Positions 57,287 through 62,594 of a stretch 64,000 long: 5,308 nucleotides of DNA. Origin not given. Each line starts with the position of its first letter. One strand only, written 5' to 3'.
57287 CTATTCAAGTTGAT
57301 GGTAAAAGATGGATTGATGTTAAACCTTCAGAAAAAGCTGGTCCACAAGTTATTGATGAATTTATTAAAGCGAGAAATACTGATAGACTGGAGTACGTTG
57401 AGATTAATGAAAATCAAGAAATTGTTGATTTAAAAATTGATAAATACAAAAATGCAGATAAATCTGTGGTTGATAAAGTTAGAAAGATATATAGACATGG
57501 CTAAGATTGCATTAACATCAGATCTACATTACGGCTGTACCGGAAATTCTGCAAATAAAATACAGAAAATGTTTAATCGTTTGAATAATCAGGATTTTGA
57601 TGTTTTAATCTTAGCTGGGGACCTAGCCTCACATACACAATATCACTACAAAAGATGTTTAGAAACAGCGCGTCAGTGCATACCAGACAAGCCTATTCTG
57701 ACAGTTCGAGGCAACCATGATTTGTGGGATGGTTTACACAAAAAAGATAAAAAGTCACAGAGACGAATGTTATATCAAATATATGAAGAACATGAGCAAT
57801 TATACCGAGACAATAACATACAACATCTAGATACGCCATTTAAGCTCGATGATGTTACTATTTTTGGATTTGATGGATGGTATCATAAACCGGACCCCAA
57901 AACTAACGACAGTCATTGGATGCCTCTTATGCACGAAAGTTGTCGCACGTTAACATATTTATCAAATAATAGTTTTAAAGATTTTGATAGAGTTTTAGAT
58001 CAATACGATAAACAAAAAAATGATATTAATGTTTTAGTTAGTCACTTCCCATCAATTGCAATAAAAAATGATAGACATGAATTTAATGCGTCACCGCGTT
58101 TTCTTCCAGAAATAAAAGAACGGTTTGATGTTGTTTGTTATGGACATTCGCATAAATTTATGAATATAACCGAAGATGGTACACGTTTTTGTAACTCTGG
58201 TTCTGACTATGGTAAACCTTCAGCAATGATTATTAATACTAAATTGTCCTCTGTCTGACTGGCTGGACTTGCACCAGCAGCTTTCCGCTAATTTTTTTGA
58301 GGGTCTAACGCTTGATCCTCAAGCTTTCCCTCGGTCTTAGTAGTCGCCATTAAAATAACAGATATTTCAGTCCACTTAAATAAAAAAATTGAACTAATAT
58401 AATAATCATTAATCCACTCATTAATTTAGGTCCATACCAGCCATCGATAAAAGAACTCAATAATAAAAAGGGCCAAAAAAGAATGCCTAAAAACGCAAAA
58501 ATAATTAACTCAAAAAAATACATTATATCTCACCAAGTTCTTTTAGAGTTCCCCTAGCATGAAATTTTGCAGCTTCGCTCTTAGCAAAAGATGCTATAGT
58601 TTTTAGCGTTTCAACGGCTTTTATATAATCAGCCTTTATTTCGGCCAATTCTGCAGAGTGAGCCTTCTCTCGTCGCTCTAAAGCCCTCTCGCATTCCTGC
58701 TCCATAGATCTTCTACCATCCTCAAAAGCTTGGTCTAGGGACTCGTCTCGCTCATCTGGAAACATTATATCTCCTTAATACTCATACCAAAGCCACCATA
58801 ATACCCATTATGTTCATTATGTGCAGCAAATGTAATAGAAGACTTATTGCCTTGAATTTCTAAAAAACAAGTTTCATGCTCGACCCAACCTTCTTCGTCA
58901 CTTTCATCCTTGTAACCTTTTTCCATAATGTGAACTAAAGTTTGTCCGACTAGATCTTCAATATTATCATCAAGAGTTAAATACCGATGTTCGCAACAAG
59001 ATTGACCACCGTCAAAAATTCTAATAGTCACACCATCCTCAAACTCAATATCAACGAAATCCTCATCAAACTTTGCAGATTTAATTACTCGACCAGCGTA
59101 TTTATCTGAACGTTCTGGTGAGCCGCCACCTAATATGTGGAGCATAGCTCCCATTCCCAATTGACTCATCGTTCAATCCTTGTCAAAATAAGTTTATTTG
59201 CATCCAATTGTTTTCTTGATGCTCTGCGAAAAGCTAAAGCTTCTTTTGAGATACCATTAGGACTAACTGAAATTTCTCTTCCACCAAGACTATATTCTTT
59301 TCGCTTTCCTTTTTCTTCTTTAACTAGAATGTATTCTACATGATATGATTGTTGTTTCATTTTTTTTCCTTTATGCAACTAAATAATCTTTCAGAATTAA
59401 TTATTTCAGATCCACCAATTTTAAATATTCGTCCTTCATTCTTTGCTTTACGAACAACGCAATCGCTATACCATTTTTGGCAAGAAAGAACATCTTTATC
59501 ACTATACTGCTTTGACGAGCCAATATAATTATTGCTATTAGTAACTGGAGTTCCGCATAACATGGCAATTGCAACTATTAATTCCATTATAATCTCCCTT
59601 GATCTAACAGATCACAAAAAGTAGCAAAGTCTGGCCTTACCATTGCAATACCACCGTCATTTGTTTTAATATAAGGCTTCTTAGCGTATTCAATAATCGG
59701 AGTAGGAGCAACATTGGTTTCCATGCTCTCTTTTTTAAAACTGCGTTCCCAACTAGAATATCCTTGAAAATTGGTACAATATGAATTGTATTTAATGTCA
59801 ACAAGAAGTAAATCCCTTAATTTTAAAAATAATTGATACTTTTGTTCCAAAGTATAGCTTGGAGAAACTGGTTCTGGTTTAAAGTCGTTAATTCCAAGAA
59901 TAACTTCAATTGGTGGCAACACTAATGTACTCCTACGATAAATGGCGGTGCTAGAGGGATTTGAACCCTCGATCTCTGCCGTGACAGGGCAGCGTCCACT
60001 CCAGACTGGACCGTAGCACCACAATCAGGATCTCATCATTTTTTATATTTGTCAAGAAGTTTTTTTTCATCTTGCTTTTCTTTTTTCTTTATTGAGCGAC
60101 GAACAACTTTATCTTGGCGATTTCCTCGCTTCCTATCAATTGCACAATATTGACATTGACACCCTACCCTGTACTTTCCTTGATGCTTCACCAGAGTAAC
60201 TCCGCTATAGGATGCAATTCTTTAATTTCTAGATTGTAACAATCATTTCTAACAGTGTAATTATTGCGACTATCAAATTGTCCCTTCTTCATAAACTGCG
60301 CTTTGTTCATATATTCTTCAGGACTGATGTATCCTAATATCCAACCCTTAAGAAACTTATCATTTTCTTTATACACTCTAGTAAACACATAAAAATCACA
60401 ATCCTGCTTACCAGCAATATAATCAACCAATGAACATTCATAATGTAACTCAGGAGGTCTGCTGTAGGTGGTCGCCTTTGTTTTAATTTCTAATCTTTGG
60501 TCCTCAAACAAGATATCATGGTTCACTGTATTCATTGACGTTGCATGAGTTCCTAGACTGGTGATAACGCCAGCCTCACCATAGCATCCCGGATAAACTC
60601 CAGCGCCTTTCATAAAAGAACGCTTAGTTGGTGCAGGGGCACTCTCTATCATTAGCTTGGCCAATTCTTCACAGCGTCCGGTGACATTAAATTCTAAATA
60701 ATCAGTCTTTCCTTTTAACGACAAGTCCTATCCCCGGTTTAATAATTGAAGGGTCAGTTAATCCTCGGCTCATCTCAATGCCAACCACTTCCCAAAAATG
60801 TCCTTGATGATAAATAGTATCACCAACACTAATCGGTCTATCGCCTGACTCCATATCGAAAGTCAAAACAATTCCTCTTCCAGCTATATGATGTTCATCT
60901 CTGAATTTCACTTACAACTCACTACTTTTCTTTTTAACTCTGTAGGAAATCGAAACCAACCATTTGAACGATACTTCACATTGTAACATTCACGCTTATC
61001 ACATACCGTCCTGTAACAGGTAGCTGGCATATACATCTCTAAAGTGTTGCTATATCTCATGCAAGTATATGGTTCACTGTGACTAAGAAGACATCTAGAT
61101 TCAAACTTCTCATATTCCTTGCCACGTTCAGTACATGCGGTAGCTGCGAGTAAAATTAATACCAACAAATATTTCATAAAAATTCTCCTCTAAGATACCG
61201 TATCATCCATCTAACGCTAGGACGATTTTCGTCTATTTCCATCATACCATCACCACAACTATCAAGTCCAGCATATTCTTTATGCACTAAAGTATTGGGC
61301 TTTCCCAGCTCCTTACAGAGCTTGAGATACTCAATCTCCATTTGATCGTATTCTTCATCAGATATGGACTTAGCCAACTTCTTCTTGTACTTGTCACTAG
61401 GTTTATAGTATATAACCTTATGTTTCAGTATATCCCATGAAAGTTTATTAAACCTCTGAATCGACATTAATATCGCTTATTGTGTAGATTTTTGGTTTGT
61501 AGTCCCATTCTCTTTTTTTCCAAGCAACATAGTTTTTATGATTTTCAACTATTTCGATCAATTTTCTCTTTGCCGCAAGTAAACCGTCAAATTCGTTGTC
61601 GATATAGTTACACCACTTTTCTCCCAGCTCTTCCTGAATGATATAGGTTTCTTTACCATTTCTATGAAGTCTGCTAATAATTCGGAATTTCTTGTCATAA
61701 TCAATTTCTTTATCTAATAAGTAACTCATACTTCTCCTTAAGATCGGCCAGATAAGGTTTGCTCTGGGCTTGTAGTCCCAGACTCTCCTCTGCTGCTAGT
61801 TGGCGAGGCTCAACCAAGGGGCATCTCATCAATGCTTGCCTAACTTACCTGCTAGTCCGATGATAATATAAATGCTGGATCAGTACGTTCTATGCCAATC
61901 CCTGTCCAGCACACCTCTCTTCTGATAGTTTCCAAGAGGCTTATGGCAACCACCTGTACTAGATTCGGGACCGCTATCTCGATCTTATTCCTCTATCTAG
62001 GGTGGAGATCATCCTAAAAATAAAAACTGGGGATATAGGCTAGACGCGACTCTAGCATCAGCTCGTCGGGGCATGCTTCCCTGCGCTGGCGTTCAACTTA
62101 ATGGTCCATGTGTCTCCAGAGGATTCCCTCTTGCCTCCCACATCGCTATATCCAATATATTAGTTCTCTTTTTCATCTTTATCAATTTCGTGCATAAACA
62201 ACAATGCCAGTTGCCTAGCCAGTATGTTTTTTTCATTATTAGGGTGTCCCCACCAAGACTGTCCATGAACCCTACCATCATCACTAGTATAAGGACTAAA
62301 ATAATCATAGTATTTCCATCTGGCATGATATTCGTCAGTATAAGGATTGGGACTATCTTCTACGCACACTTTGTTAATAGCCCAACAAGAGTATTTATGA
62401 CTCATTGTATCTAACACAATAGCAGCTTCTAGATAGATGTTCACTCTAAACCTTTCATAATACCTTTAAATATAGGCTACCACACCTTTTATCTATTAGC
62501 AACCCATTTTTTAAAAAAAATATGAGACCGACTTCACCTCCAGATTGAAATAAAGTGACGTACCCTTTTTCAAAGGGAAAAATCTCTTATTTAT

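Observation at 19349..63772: Seven co-oriented copies of a ~25-nt element upstream of late genes with single-subunit-RNAP-promoter-like architecture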

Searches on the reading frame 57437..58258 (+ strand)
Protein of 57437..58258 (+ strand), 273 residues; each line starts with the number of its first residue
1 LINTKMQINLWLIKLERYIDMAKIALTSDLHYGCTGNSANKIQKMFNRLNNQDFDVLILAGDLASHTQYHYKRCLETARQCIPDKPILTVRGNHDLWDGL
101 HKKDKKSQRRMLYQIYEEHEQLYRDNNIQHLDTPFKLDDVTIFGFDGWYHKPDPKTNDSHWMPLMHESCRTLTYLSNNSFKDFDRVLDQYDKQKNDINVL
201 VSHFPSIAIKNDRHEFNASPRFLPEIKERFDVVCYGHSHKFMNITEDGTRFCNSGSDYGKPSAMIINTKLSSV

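Call 11: search_protein_families(library=pfam, proteins=[window:57437-58258:+], max_evalue=0.01)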
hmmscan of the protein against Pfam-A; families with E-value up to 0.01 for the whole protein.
window:57437-58258:+ (273 aa): 2 families
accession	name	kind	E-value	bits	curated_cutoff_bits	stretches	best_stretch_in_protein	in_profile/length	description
PF00149.33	Metallophos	-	7.5e-18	66.1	21.5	1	23-240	2-190/191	Calcineurin-like phosphoesterase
PF12850.12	Metallophos_2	-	8.4e-15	55.5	27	2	23-108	2-78/154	Calcineurin-like phosphoesterase superfamily domain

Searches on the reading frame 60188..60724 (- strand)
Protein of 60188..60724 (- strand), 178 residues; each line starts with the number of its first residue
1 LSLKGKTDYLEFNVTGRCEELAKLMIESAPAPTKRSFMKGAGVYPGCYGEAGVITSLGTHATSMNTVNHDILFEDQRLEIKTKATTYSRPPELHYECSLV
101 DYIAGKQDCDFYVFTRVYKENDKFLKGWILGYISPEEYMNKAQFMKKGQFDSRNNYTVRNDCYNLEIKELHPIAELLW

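Call 11: search_protein_families(library=pfam, proteins=[window:60188-60724:-], max_evalue=0.01)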
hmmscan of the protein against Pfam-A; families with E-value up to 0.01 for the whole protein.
window:60188-60724:- (178 aa): 0 families

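Call 31: find_related_loci(query=window:60188-60724:-, collection=viral_contigs, flank=10000)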
Query window:60188-60724:- (178 aa) in viral_contigs; peptide patterns used: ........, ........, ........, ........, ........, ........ (x = any residue, [..] = any of these).
6 stretches matched a pattern, but none encodes a relative of the query by tblastn (E <= 1e-3).

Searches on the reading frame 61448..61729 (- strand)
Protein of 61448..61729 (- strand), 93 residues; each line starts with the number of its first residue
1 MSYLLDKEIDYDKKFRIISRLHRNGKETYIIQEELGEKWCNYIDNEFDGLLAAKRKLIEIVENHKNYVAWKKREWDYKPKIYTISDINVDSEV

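Call 33: find_encoding_contigs(protein=window:61448-61729:-, flank=10000, max_places=4)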
Protein window:61448-61729:- (93 aa): 7 contigs read that carry it; 4 places shown.
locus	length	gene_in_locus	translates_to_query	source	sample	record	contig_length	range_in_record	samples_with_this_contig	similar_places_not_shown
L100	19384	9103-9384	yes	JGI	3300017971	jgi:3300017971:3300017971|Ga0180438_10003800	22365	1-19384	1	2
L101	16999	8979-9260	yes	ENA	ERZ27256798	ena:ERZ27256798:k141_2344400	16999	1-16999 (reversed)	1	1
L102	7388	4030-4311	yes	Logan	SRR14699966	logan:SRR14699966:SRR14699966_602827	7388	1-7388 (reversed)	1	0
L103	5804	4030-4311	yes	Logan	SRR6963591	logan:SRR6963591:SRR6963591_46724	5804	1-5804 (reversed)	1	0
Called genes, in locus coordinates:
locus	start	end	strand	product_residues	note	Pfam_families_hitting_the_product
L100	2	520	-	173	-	?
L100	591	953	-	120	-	PF13392:HNH_3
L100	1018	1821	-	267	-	PF26926:Phage_T4_rIIB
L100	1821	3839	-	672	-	PF13589:HATPase_c_3 (faint)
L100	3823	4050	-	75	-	-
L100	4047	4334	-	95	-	PF17338:GP88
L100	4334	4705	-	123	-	PF17338:GP88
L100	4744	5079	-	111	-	PF10902:WYL_2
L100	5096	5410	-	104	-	-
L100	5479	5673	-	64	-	PF07927:HicA_toxin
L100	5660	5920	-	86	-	-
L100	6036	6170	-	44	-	-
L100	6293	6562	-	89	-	-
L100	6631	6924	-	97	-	PF23790:Kyano_Gp96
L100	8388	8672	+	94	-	-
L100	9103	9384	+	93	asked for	-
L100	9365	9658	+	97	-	-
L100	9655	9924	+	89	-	-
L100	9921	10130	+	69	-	-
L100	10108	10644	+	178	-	-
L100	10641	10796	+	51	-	-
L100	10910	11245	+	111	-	-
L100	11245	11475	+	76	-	-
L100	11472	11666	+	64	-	-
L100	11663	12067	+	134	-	PF24240:DUF7448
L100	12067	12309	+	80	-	-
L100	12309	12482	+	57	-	-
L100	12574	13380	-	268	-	PF00149:Metallophos, PF12850:Metallophos_2 (weak)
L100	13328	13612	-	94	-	-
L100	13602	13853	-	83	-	-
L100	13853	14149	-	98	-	-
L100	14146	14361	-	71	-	-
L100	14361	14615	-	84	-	-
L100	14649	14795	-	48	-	-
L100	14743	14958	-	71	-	-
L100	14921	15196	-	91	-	PF21840:DUF6899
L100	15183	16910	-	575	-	PF09511:RNA_lig_T4_1, PF09414:RNA_ligase (weak)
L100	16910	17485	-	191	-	-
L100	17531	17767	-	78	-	-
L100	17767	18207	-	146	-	PF13671:AAA_33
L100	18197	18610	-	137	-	-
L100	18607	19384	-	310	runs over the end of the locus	PF09414:RNA_ligase, PF18043:T4_Rnl2_C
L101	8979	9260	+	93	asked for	-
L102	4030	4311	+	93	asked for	-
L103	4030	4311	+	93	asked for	-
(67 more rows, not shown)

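Call 47: find_related_loci(query=L100:1821-3839:-, collection=viral_contigs, flank=10000)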
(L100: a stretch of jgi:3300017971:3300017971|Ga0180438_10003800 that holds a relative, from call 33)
Query L100:1821-3839:- (672 aa) in viral_contigs; peptide patterns used: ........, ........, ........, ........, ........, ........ (x = any residue, [..] = any of these).
42 stretches matched a pattern, but none encodes a relative of the query by tblastn (E <= 1e-3).

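Call 57: search_protein_families(library=phrogs, proteins=[L100:2-520:-, L100:5096-5410:-], max_evalue=0.01)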
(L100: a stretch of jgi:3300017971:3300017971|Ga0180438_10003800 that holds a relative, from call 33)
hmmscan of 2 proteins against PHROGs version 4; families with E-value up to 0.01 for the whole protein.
L100:2-520:- (173 aa): 5 families
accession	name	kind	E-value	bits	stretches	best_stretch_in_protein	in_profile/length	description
phrog_18326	-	unknown function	6.1e-13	49.8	1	2-155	4-162/203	-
phrog_21347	-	unknown function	3.5e-09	38.1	1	1-158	1-157/186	-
phrog_38757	-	unknown function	0.00031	21.4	1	39-151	44-149/170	-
phrog_3416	-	unknown function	0.00075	20.4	1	101-157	135-196/248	-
phrog_8332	-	unknown function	0.0054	17.3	1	88-151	139-216/248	-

L100:5096-5410:- (104 aa): 0 families

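Call 58: search_protein_families(library=pfam, proteins=[L100:2-520:-, L100:5096-5410:-], max_evalue=0.1)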
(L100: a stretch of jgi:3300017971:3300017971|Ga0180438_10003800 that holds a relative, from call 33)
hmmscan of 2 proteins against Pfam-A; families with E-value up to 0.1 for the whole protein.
L100:2-520:- (173 aa): 2 families
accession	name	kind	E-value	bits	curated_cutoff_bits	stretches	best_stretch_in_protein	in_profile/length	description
PF21805.3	Imm5_like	-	4.1e-10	40.1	25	1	57-133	9-87/129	Imm-5 like putative immunity protein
PF14423.12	Imm5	-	8.2e-08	33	25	1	45-156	20-134/186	Immunity protein Imm5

L100:5096-5410:- (104 aa): 1 family
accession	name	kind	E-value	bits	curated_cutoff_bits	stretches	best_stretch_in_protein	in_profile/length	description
PF03339.19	Pox_L3_FP4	-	0.0071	15.8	25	1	52-87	268-303/316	Poxvirus L3/FP4 protein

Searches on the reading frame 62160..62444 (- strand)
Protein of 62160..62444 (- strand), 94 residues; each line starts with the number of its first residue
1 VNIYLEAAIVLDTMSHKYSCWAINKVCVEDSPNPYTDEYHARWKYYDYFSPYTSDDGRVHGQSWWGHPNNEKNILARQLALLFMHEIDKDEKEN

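Call 46: find_encoding_contigs(protein=window:62160-62444:-, flank=10000, max_places=6)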
Protein window:62160-62444:- (94 aa): 4 contigs read that carry it; 3 places shown.
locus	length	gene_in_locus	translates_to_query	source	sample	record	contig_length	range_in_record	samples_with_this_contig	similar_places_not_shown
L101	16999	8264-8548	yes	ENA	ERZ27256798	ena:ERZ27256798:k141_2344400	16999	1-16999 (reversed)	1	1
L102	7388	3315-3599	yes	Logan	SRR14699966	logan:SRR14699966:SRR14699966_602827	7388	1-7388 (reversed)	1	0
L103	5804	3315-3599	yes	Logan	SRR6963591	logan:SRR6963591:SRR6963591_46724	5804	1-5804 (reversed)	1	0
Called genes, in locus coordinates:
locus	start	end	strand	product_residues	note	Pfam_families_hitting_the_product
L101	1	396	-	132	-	?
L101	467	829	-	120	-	PF13392:HNH_3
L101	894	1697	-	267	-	PF26926:Phage_T4_rIIB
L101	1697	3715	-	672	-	PF13589:HATPase_c_3 (faint)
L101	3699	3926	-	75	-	-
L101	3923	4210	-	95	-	PF17338:GP88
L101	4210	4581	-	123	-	PF17338:GP88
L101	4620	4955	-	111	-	PF10902:WYL_2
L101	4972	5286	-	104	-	-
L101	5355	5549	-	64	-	PF07927:HicA_toxin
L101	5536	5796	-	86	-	-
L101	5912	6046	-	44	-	-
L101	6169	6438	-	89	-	-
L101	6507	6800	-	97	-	PF23790:Kyano_Gp96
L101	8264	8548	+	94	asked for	-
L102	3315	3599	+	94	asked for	-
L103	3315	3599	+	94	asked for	-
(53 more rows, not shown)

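Call 104: search_protein_families(library=phrogs, proteins=[window:62160-62444:-], max_evalue=0.001)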
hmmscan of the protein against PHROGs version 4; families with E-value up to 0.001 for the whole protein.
window:62160-62444:- (94 aa): 0 families
